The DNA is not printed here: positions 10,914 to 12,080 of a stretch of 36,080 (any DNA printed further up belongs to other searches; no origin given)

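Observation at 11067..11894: carB fused in frame to a DapF-fold domain in which both catalytic cysteines are replaced (pseudo-epimerase)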

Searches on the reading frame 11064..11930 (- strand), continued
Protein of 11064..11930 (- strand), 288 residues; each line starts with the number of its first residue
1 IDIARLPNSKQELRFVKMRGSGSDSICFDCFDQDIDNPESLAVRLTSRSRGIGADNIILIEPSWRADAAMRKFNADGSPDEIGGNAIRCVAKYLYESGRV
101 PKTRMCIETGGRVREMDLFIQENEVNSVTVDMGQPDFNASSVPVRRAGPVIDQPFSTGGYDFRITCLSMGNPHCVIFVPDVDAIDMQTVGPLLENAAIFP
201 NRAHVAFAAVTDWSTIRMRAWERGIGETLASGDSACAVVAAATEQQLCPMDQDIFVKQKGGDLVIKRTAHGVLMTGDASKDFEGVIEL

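Call 30: find_related_loci(query=A1, collection=genome_contigs, flank=6000)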
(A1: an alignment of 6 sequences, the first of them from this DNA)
Query A1 (287 aa) in genome_contigs; peptide patterns used: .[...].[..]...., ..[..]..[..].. (x = any residue, [..] = any of these).
115 stretches matched a pattern; 25 encode a relative of the query (tblastn E <= 1e-3); 25 distinct loci.
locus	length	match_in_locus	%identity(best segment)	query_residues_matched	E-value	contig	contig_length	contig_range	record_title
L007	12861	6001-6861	97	1-287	0e+0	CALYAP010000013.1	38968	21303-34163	MAG: uncultured Clostridia bacterium isolate E40__bin13 genome assembly, contig: E40__k127_3561219, whole genome shotgun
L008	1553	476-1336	74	1-287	5e-156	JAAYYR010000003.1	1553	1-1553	MAG: Clostridia bacterium isolate AS06rmzACSIP_243 6636_AS06, whole genome shotgun sequence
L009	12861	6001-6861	75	1-287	1e-142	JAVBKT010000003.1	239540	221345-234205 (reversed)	MAG: Bacillota bacterium isolate EPI_MAG_00003 c_000001076816, whole genome shotgun sequence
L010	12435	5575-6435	69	1-287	6e-138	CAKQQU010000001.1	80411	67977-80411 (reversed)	MAG: uncultured Firmicutes bacterium isolate REFINED_METABAT215_TOP10_CONTIGS_1500_ASSEMBLY_K77_MERGED__Hadza_MoBio_hadz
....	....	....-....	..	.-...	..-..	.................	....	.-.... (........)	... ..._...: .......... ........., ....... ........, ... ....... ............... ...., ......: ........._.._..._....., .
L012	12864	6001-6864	50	1-287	7e-88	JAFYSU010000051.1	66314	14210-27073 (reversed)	MAG: Oscillospiraceae bacterium isolate RGIG7389 Water_buffalos_Cecum.Co__c4685470, whole genome shotgun sequence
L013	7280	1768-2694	39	1-287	2e-73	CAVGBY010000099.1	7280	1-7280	uncultured Prevotella sp. isolate H07667-L1_cleanbin_000047 genome assembly, contig: Spades_H07667-L1_contig_8595, whole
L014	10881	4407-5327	39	1-285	1e-71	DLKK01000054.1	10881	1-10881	MAG TPA_asm: Treponema sp. UBA7590 UBA7590_contig_2940, whole genome shotgun sequence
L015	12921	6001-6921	39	1-285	9e-72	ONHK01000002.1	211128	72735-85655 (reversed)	uncultured Treponema sp. isolate RUG314 genome assembly, contig: scaffold_15, whole genome shotgun sequence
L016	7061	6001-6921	39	1-285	6e-71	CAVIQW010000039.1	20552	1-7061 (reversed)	Paratractidigestivibacter sp. isolate H07619-L1_cleanbin_000023 genome assembly, contig: Spades_H07619-L1_contig_1366, w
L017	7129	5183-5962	39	12-283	3e-63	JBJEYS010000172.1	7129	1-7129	MAG: Oscillospiraceae bacterium isolate PUUB51_bin.001 NODE_3275_length_7129_cov_43.849307, whole genome shotgun sequenc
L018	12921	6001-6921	40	1-285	9e-71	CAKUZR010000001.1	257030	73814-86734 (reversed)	MAG: uncultured Treponema sp. isolate REFINED_METABAT215_TOP10_CONTIGS_1500_ASSEMBLY_K77_MERGED__Nepal_MoBio_Fiber-Hadza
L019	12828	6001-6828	39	10-283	4e-49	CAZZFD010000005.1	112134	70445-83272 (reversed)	MAG TPA_asm: uncultured Bacteroides sp. isolate SRP199465_co1_8 genome assembly, contig: NODE_213_length_112134_cov_48.0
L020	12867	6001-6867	37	7-287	2e-46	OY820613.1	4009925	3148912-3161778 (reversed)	MAG: Gammaproteobacteria bacterium isolate 99eaebf8-0e01-45e1-9b83-b2bbc74163d4 genome assembly, chromosome: 1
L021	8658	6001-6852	35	4-287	7e-46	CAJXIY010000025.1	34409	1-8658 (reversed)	MAG TPA_asm: uncultured Gammaproteobacteria bacterium isolate SRR5494785_bin.38_MetaBAT_v2.12.1_MAG genome assembly, con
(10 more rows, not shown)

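Call 38: list_cluster_members(proteins=[P0017, P0021, P0047, P0058, P0083, P0090, P0092, P0097, P0120, P0031])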
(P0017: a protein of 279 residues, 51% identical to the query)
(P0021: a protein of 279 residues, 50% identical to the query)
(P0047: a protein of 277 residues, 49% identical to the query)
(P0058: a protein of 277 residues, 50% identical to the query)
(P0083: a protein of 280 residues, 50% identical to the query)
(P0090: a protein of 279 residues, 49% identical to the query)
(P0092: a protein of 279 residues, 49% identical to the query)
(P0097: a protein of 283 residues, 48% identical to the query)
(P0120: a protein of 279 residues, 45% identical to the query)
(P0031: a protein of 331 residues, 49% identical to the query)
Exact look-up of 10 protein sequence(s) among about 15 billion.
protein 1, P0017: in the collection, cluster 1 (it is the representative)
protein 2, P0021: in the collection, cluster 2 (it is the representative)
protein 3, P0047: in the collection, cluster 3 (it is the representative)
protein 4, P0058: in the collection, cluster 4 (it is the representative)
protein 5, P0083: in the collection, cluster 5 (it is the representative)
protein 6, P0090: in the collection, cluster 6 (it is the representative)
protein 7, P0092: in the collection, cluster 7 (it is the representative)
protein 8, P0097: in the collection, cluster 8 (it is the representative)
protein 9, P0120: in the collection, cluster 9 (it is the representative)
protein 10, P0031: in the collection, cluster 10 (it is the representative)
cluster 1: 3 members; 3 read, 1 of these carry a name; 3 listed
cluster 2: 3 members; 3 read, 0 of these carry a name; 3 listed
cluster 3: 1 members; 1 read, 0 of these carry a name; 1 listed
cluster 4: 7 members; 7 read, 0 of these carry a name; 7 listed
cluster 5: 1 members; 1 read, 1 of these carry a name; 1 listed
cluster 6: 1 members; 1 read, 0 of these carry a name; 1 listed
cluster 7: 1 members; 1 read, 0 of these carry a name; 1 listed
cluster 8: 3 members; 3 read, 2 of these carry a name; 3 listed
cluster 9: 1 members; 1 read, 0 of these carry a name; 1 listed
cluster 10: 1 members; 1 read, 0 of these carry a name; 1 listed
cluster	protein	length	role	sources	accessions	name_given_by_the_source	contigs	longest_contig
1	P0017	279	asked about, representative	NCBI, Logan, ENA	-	-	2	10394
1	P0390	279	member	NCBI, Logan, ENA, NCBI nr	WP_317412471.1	diaminopimelate epimerase [uncultured Solibaculum sp.]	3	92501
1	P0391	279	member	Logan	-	-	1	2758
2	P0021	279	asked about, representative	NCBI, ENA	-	-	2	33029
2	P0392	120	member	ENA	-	-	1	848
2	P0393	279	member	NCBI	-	-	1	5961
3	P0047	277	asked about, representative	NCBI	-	-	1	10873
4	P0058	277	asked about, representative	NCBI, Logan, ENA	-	-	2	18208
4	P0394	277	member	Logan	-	-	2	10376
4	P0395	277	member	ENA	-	-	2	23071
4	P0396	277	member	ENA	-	-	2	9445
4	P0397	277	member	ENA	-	-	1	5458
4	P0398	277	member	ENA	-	-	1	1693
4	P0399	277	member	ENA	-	-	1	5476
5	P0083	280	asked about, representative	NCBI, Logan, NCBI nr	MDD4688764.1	MAG: diaminopimelate epimerase [Eubacteriales bacterium] | diaminopimelate epimerase [Eubacteriales bacterium]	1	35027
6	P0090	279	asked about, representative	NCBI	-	-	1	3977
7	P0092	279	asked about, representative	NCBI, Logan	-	-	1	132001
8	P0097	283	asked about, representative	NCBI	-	-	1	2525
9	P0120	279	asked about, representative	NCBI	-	-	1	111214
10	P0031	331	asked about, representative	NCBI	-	-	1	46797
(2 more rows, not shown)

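Call 68: find_encoding_contigs(protein=P0051, flank=7000, max_places=3)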
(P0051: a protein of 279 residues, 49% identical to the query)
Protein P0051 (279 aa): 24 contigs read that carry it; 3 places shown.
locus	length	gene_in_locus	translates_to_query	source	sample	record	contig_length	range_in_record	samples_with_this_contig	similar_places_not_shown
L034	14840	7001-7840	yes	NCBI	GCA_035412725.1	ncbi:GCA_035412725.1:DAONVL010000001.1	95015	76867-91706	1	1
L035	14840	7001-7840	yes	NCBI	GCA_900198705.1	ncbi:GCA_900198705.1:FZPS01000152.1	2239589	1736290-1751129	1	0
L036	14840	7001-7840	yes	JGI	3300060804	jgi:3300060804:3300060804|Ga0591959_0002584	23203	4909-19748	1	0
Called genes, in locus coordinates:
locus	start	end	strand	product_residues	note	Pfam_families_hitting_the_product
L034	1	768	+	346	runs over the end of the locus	PF00180:Iso_dh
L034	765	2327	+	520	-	PF00682:HMGL-like, PF22617:HCS_D2, PF08502:LeuA_dimer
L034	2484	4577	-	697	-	PF12437:GSIII_N, PF00120:Gln-synt_C, PF18318:Gln-synt_C-ter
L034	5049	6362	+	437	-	PF03951:Gln-synt_N, PF00120:Gln-synt_C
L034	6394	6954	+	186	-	PF03861:ANTAR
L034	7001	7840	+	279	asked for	PF01678:DAP_epimerase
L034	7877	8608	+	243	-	PF02540:NAD_synthase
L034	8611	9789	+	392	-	PF00155:Aminotran_1_2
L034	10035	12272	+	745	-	PF01966:HD, PF13401:AAA_22 (faint), PF04851:ResIII, PF00270:DEAD, PF02562:PhoH (faint), PF00271:Helicase_C (weak), PF22590:Cas3-like_C_2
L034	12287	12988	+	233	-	PF09704:Cas_Cas5d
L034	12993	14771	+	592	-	PF09709:Cas_Csd1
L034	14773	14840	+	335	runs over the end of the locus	PF05107:Cas_Cas7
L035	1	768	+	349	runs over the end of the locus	PF00180:Iso_dh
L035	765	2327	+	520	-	PF00682:HMGL-like, PF22617:HCS_D2, PF08502:LeuA_dimer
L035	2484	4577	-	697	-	PF12437:GSIII_N, PF00120:Gln-synt_C, PF18318:Gln-synt_C-ter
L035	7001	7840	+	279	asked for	PF01678:DAP_epimerase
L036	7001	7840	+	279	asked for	PF01678:DAP_epimerase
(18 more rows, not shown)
